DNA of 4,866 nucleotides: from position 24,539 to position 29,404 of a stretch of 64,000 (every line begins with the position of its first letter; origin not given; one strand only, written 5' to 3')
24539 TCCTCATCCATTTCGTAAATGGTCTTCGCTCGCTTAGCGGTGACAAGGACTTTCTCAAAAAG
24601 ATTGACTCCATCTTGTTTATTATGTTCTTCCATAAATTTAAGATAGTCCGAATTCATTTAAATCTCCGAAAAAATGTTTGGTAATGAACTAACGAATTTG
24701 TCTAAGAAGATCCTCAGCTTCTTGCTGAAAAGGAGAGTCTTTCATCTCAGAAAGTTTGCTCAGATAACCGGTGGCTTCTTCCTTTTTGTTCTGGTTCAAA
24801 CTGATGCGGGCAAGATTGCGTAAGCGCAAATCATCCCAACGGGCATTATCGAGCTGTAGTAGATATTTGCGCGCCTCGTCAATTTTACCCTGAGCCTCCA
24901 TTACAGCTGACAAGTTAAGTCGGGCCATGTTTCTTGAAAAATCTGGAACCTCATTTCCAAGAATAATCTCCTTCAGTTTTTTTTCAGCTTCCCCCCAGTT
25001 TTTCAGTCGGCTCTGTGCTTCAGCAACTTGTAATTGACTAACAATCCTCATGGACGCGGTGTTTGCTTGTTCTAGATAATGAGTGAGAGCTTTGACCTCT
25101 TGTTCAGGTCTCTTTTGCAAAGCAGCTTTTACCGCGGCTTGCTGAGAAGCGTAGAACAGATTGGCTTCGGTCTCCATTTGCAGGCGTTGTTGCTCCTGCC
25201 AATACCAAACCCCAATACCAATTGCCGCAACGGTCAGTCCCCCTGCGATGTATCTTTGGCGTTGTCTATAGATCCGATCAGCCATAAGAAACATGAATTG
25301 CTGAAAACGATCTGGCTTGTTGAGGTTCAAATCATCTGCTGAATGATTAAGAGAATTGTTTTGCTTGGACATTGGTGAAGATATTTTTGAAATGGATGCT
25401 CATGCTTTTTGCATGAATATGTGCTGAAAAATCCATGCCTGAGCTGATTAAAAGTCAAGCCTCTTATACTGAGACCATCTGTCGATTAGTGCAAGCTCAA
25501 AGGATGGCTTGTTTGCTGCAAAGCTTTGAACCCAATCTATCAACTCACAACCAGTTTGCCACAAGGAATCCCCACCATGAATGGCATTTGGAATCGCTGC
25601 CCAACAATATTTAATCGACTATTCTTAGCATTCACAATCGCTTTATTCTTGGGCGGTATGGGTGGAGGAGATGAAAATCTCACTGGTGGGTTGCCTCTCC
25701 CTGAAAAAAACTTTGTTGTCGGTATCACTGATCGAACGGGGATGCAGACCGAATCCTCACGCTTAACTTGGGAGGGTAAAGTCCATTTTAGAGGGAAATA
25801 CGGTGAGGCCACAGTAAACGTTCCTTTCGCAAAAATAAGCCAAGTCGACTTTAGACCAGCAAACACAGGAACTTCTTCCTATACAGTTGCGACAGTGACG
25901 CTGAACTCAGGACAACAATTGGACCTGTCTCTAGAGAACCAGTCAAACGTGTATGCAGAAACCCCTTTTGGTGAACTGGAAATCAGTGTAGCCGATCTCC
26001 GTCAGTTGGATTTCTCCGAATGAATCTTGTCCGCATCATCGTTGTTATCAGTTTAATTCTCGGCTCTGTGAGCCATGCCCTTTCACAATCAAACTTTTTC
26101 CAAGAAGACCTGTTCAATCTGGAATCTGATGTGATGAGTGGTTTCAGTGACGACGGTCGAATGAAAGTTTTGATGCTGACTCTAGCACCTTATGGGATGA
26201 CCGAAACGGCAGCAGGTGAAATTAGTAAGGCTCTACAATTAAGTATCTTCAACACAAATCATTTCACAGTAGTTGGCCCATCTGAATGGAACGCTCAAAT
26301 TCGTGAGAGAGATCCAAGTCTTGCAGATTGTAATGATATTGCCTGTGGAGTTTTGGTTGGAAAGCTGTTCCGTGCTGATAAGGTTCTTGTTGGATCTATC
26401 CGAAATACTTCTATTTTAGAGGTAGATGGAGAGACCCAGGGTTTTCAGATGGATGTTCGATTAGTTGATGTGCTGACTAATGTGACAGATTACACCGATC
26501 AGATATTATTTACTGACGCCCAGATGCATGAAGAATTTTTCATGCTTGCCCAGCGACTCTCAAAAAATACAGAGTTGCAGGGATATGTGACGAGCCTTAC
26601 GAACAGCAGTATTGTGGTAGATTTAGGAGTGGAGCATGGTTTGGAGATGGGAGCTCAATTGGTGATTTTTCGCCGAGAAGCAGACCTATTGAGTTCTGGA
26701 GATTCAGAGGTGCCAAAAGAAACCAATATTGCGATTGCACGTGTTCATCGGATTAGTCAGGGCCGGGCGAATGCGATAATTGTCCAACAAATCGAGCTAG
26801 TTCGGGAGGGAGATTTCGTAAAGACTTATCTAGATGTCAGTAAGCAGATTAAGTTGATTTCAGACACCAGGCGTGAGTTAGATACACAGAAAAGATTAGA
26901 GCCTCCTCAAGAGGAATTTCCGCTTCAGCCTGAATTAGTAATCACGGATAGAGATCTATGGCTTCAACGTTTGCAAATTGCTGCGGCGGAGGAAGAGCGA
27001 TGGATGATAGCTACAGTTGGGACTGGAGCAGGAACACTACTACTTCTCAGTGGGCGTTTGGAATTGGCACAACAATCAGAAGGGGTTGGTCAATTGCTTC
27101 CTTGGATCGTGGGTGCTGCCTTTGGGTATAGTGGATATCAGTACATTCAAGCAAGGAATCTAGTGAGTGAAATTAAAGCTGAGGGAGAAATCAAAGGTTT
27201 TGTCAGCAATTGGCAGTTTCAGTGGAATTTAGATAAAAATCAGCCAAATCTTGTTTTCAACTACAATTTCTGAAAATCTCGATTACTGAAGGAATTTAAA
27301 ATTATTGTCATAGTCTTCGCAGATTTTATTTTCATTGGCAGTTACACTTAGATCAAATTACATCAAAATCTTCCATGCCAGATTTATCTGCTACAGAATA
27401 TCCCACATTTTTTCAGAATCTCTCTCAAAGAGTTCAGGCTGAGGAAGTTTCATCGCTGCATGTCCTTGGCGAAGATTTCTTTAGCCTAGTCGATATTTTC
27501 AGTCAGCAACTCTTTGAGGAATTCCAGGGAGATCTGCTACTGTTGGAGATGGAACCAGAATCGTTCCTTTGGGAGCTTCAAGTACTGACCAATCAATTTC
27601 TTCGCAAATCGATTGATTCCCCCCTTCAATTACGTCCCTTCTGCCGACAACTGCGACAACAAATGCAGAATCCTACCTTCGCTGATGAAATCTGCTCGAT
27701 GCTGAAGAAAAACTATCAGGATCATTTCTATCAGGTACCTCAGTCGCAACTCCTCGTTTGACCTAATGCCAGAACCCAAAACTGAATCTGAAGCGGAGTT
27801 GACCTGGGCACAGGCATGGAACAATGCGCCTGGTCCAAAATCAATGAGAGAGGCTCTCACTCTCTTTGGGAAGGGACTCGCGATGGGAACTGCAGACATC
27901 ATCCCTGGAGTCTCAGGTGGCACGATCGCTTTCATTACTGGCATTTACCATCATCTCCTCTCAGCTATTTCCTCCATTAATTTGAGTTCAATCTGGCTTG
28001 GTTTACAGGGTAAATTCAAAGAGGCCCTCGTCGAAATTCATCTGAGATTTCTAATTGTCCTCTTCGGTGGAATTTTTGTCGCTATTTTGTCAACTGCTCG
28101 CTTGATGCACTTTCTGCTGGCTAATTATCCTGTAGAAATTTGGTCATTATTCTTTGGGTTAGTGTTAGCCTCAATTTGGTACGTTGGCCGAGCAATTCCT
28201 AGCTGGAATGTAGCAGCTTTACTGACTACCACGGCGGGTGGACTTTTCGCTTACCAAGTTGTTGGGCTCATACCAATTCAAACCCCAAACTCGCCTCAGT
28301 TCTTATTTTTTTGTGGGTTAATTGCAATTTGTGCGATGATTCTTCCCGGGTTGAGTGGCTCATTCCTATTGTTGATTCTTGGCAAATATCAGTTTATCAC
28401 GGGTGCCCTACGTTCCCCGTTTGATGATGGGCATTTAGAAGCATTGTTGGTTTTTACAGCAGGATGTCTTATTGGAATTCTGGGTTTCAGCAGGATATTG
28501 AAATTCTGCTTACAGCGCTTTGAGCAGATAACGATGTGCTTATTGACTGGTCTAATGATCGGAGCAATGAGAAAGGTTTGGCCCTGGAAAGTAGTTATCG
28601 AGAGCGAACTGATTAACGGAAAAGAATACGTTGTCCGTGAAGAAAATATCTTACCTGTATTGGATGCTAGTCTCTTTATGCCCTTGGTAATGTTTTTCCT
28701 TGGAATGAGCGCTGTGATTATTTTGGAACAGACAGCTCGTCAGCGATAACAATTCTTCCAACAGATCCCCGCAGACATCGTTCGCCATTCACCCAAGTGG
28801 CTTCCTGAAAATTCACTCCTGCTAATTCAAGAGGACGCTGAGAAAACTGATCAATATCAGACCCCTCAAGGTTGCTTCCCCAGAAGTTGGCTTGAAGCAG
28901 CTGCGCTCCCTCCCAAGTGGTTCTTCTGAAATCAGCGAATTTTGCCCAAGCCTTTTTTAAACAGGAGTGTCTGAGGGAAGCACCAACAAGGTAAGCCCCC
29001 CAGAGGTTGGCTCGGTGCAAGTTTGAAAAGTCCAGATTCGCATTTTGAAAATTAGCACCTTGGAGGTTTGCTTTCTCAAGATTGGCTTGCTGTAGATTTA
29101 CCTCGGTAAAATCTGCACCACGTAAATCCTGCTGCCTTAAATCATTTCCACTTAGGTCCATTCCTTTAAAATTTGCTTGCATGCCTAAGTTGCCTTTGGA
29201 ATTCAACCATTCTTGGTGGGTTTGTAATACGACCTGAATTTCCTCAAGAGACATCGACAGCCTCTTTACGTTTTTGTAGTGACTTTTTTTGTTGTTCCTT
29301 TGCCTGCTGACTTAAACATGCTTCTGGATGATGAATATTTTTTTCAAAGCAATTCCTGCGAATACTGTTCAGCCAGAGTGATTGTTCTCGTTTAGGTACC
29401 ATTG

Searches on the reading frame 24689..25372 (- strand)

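Call 33: search_protein_families(library=pfam, proteins=[window:24689-25372:-], max_evalue=0.00001)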
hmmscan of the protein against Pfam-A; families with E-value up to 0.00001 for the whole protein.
window:24689-25372:- (227 aa): 1 family
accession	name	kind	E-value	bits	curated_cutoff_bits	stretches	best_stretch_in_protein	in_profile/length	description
PF09976.15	TPR_21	-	7.5e-11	42.6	25.5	1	39-181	8-146/193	Tetratricopeptide repeat-like domain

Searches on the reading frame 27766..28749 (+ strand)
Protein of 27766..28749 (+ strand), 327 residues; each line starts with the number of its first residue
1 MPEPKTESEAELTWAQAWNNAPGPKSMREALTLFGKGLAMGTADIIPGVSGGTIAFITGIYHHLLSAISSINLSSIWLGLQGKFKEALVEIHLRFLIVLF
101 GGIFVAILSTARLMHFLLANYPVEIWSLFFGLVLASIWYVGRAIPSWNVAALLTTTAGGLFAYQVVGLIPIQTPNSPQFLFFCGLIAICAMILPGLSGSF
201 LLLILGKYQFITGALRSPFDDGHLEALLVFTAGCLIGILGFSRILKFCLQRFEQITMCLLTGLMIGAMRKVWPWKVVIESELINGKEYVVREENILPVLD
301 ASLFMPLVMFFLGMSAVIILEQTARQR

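Call 33: search_protein_families(library=pfam, proteins=[window:27766-28749:+], max_evalue=0.00001)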
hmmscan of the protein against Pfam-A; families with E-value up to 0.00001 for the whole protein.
window:27766-28749:+ (327 aa): 1 family
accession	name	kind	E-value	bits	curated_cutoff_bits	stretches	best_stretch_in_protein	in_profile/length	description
PF04018.18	VCA0040-like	-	8.4e-84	281.4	26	1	40-280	1-237/246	Undecaprenyl phosphate translocase-like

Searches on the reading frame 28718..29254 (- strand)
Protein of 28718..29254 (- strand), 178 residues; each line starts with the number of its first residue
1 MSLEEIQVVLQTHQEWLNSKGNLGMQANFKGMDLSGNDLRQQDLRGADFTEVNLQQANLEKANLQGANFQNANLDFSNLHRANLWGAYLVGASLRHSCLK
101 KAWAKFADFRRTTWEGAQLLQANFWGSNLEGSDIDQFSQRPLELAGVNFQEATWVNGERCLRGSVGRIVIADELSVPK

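Call 33: search_protein_families(library=pfam, proteins=[window:28718-29254:-], max_evalue=0.00001)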
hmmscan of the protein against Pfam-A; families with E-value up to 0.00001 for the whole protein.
window:28718-29254:- (178 aa): 3 families
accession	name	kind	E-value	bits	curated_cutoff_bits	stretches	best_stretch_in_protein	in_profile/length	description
PF00805.28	Pentapeptide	-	1.6e-25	88.7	20.2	2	67-102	1-36/40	Pentapeptide repeats (8 copies)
PF13599.13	Pentapeptide_4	-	3.1e-12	46.8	38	1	26-97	5-76/78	Pentapeptide repeat region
PF13576.12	Pentapeptide_3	-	3.3e-08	34.1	27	0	44-75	12-45/48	Pentapeptide repeats (9 copies)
